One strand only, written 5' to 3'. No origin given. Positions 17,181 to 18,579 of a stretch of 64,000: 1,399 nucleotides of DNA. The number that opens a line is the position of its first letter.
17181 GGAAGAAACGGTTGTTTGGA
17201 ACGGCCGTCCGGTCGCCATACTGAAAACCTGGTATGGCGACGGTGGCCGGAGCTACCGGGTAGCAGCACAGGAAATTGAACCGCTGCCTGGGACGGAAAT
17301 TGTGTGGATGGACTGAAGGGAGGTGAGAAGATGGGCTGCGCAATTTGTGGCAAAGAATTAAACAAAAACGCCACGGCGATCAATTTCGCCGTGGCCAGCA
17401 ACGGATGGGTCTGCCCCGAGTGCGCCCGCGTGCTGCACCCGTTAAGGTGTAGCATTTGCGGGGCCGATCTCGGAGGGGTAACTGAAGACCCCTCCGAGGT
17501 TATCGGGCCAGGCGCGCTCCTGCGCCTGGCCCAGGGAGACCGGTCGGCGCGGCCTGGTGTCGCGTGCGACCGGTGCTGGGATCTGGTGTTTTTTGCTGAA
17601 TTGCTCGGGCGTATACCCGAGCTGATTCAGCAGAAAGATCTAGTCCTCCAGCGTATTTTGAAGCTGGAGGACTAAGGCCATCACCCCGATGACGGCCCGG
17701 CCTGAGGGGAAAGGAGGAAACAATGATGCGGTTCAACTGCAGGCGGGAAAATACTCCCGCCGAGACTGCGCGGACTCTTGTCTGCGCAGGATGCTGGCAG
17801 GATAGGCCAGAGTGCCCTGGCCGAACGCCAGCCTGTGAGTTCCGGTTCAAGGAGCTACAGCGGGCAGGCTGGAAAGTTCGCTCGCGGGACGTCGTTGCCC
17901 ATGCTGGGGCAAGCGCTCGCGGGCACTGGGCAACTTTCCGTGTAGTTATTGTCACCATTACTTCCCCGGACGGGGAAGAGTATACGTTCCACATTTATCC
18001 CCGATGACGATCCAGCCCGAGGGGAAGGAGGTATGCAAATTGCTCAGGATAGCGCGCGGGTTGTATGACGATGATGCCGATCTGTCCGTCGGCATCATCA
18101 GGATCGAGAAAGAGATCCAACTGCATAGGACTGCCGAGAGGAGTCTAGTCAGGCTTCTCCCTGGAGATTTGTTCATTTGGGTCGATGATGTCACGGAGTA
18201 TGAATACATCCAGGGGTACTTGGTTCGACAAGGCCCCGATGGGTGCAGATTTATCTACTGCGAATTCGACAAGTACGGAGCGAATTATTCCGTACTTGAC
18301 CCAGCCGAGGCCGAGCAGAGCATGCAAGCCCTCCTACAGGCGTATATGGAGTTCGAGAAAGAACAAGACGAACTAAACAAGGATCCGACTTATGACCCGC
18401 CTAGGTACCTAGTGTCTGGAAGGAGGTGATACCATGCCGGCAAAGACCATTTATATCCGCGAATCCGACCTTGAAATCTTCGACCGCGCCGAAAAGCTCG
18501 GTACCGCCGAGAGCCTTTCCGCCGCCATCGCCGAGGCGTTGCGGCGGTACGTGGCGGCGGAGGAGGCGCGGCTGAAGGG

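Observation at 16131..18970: Self-contained six-gene accessory operon of unknown function at the prophage end (candidate lysogenic-conversion or defence cassette)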

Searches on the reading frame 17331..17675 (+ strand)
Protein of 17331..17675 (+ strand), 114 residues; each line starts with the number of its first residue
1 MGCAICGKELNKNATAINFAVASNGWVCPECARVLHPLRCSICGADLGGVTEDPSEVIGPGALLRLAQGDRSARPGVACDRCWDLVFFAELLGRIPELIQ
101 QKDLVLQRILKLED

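Call 7: search_protein_families(library=pfam, proteins=[window:17331-17675:+], max_evalue=1)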
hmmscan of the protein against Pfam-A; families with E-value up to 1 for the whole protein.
window:17331-17675:+ (114 aa): 15 families
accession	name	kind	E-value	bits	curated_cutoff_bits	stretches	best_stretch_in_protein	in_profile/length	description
PF18912.6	DZR_2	-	0.0022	18.2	27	1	3-47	10-46/56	Double zinc ribbon domain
PF07967.19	zf-C3HC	-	0.014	15.9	22.2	1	13-50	23-56/132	NuBaID N-terminal domain (aka zf-C3HC)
PF00130.28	C1_1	-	0.014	15.6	26.5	1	3-37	14-40/53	Phorbol esters/diacylglycerol binding domain (C1 domain)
PF14471.11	DUF4428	-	0.025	14.9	27.8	1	3-32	2-27/51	Domain of unknown function (DUF4428)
PF12773.13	DZR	-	0.026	15.1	27.3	1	3-46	1-33/45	Double zinc ribbon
PF19335.5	HMBD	-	0.028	14.8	23.6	1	26-47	2-25/28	Heavy metal binding domain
PF25207.1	DUF7837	-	0.051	14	27.8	1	3-37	8-46/47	Domain of unknown function (DUF7837)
PF23550.1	zf_Tbcl_Rhp7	-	0.07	13.1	27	1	3-34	7-36/39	DNA repair protein rhp7 treble clef domain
PF24560.1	zf-C2H2_OTU1_C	-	0.085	13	27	0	38-49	5-16/35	Ubiquitin thioesterase OTU1, C-terminal C2H2-type zinc finger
PF06689.19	zf-C4_ClpX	-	0.096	13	27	0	3-33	3-31/39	ClpX C4-type zinc finger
PF24441.1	DUF7560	-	0.17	12.1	27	0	2-14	29-41/44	Family of unknown function (DUF7560)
PF17034.11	zinc_ribbon_16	-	0.19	12.4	27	1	18-49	31-60/125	Zinc-ribbon like family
PF24292.1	DUF7479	-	0.3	11.7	27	1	3-35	5-40/60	Domain of unknown function (DUF7479)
PF13912.12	zf-C2H2_6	-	0.47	11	25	0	39-45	3-9/27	C2H2-type zinc finger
PF10497.14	zf-4CXXC_R1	-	0.58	10.8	22.7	1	5-44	35-72/99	Zinc-finger domain of monoamine-oxidase A repressor R1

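Call 8: search_protein_families(library=phrogs, proteins=[window:17331-17675:+], max_evalue=1)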
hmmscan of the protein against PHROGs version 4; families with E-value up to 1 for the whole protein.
window:17331-17675:+ (114 aa): 6 families
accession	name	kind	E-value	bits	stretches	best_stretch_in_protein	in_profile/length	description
phrog_888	-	unknown function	0.012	16.4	1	3-32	10-36/271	-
phrog_1321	-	unknown function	0.055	14.9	0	33-57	30-54/92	-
phrog_8303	-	unknown function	0.15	13.3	1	4-33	47-76/81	-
phrog_22805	-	unknown function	0.27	12.2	0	3-11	8-16/39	-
phrog_672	-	unknown function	0.55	10.8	0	1-12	19-30/58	-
phrog_5602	-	unknown function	0.71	10.6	0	2-31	20-48/60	-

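Call 9: search_protein_families(library=padloc, proteins=[window:17331-17675:+], max_evalue=1)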
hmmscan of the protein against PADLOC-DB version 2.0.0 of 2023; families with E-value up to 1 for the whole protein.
window:17331-17675:+ (114 aa): 0 families

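Call 10: search_protein_families(library=ncbifam, proteins=[window:17331-17675:+], max_evalue=1)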
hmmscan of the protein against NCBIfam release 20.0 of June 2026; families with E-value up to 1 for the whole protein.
window:17331-17675:+ (114 aa): 3 families
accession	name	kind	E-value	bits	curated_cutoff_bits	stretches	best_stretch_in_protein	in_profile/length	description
TIGR00270.2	TIGR00270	equivalog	0.066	13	110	1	3-34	2-32/159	multiprotein bridging factor aMBF1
NF003143.0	PRK04059.1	equivalog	0.1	13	97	0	37-52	34-49/89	50S ribosomal protein L34e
NF047912.1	ECs_2282_CxxC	subfamily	0.18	11.7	37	1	3-36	5-38/60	ECs_2282 family putative zinc-binding protein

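Call 51: find_homologous_proteins(query=window:17331-17675:+)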
Query window:17331-17675:+ (114 aa): 1 proteins with E <= 0.001 among 7 candidates.
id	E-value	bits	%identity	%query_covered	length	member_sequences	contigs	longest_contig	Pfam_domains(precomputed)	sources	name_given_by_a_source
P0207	1.8e-71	256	100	100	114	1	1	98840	-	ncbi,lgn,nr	ncbi:MAG: hypothetical protein H5U02_00185 [Clostridia bacterium]|nr:hypothetical protein [Clostridi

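Call 104: search_solved_structures(query=window:17331-17675:+, max_evalue=1)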
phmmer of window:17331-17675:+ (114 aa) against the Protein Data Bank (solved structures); distinct sequences matched with E-value up to 1: 1.
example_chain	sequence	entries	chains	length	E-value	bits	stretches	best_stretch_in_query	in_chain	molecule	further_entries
6tmf_W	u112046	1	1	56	0.93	12.9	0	3-45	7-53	RNA-binding protein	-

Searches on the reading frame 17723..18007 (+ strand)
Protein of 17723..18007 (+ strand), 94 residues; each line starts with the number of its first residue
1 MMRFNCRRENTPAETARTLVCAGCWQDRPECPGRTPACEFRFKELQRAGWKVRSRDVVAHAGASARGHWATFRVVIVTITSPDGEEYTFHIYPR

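Call 7: search_protein_families(library=pfam, proteins=[window:17723-18007:+], max_evalue=1)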
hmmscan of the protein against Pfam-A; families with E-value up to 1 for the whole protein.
window:17723-18007:+ (94 aa): 0 families

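Call 8: search_protein_families(library=phrogs, proteins=[window:17723-18007:+], max_evalue=1)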
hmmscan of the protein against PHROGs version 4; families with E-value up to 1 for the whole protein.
window:17723-18007:+ (94 aa): 1 family
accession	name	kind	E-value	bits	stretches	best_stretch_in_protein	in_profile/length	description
phrog_14857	-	DNA, RNA and nucleotide metabolism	0.039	15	1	44-71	75-102/193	HTH DNA binding protein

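Call 9: search_protein_families(library=padloc, proteins=[window:17723-18007:+], max_evalue=1)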
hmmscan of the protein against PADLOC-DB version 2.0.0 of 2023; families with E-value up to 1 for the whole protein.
window:17723-18007:+ (94 aa): 0 families

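Call 10: search_protein_families(library=ncbifam, proteins=[window:17723-18007:+], max_evalue=1)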
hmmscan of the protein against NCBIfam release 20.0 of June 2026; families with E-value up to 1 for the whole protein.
window:17723-18007:+ (94 aa): 0 families

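Call 106: search_solved_structures(query=window:17723-18007:+, max_evalue=1)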
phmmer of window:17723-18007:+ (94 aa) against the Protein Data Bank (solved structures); distinct sequences matched with E-value up to 1: 2.
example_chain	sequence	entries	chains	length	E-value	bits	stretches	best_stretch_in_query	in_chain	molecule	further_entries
2epq_A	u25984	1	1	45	0.17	15.1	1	30-62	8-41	POZ-, AT hook-, and zinc finger-containing protein 1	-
3kgz_A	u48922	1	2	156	0.35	14.1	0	36-70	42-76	Cupin 2 conserved barrel domain protein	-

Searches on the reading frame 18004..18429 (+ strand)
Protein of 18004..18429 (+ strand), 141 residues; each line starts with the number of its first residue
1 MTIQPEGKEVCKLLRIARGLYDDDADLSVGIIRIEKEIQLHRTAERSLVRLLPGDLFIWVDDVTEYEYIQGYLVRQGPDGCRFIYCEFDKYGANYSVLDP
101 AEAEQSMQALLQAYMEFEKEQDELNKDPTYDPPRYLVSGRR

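Call 7: search_protein_families(library=pfam, proteins=[window:18004-18429:+], max_evalue=1)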
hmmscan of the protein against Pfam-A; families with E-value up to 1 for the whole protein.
window:18004-18429:+ (141 aa): 0 families

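Call 8: search_protein_families(library=phrogs, proteins=[window:18004-18429:+], max_evalue=1)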
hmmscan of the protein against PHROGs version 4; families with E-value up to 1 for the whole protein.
window:18004-18429:+ (141 aa): 1 family
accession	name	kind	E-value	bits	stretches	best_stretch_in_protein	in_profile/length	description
phrog_18647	-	unknown function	0.23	12.7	0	92-135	13-55/73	-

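Call 9: search_protein_families(library=padloc, proteins=[window:18004-18429:+], max_evalue=1)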
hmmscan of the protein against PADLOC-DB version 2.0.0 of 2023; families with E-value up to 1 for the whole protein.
window:18004-18429:+ (141 aa): 0 families

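Call 10: search_protein_families(library=ncbifam, proteins=[window:18004-18429:+], max_evalue=1)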
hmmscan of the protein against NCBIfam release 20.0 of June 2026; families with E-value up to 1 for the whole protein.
window:18004-18429:+ (141 aa): 1 family
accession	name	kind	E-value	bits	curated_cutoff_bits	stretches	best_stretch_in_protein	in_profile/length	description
TIGR04318.1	lacto_ODC_hypo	hypoth_equivalog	0.04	12.2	950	1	81-120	504-542/695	putative ornithine decarboxylase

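Call 13: find_encoding_contigs(protein=window:18004-18429:+, flank=10000, max_places=10)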
Protein window:18004-18429:+ (141 aa): 1 contig read that carries it; 1 place shown.
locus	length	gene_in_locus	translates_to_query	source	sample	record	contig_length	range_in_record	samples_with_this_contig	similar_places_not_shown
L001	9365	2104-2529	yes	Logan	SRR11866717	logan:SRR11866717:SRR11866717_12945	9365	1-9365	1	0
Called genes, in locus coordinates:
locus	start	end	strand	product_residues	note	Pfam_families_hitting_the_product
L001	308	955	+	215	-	-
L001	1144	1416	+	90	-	-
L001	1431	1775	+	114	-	-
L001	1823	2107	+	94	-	-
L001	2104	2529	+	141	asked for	-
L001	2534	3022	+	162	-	-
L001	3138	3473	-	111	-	-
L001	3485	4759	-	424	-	PF01520:Amidase_3, PF01832:Glucosaminidase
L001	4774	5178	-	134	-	PF05105:Phage_holin_4_1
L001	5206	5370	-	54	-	-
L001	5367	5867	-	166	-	-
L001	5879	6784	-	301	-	-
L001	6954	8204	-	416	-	PF02018:CBM_4_9 (faint), PF13385:Laminin_G_3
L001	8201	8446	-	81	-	-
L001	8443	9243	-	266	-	-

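Call 57: search_protein_representatives(protein=window:18004-18429:+)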
Query: 141 residues. Proteins with E-value up to 0.001 (for the whole library): 2; up to 1e-10: 1; up to 1e-30: 1. The best 2 are listed.
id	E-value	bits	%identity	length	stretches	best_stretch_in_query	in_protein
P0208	5.3e-68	244.1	85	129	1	13-141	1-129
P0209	1.1e-10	58.4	29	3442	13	9-60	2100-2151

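Call 60: find_encoding_contigs(protein=P0208, flank=8000, max_places=4)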
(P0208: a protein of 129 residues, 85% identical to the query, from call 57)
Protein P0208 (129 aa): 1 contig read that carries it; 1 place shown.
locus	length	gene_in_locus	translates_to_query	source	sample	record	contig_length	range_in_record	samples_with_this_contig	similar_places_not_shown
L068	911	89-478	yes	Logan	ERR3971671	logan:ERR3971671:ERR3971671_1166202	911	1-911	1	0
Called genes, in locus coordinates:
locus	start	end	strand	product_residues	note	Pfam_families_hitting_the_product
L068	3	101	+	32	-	?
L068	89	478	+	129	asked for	-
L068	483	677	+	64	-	PF01402:RHH_1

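Call 103: search_solved_structures(query=window:18040-18429:+, max_evalue=1)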
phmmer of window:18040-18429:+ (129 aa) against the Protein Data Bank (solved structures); distinct sequences matched with E-value up to 1: 1.
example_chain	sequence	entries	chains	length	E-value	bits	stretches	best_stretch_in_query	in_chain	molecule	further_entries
5bv6_A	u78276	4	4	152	0.98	13.2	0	34-78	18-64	cGMP-dependent protein kinase 2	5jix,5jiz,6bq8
